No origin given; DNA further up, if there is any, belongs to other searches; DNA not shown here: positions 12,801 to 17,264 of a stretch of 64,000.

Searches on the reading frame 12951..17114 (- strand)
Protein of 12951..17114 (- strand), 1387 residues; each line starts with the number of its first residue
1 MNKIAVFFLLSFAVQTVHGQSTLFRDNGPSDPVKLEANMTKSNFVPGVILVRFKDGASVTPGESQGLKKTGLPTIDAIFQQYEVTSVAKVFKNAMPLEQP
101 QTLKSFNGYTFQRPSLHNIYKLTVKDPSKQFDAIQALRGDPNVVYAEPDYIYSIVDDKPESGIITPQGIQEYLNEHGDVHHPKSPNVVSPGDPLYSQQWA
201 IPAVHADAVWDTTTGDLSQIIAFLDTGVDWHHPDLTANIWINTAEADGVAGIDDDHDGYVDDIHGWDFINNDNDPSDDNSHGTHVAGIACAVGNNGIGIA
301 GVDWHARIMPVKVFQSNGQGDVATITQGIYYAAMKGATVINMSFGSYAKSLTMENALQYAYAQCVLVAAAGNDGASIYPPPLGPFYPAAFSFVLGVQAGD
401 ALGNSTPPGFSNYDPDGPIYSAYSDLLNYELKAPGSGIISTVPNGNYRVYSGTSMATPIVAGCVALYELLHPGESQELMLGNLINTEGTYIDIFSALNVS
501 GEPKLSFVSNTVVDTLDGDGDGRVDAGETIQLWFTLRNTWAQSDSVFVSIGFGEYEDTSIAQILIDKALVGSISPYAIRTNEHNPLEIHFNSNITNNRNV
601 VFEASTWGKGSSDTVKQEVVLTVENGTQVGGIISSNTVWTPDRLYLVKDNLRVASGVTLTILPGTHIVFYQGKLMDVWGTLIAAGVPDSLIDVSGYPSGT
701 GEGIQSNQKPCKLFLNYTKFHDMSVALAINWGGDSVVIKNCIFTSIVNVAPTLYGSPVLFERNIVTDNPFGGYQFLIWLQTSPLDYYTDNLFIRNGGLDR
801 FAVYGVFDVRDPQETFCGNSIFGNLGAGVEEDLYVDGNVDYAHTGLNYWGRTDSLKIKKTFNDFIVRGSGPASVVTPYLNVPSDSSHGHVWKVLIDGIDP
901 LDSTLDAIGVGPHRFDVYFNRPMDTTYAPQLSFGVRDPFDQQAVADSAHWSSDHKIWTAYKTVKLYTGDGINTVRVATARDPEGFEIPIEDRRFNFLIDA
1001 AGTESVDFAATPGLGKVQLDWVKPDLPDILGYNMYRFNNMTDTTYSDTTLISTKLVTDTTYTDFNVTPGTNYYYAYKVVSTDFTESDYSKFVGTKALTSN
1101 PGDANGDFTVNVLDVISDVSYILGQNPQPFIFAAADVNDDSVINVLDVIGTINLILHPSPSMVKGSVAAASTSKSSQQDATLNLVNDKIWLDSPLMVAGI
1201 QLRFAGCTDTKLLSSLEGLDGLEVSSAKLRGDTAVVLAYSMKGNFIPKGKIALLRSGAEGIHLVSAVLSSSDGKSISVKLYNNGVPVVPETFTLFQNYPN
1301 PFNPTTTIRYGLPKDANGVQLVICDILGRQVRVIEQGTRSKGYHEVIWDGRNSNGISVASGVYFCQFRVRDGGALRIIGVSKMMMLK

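Call 96: search_protein_families(library=pfam, proteins=[window:12951-17114:-], max_evalue=0.00001)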
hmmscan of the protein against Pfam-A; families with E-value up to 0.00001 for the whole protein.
window:12951-17114:- (1387 aa): 3 families
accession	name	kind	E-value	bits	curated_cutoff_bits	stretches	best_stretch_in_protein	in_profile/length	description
PF00082.27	Peptidase_S8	-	1e-45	156.7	21.8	1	220-486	5-272/288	Subtilase family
PF13860.13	FlgD_ig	-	7.2e-11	42.4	27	1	1306-1363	12-69/79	FlgD Ig-like domain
PF00404.24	Dockerin_1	-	7.2e-06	26.6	22.9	0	1101-1148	1-49/57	Dockerin type I domain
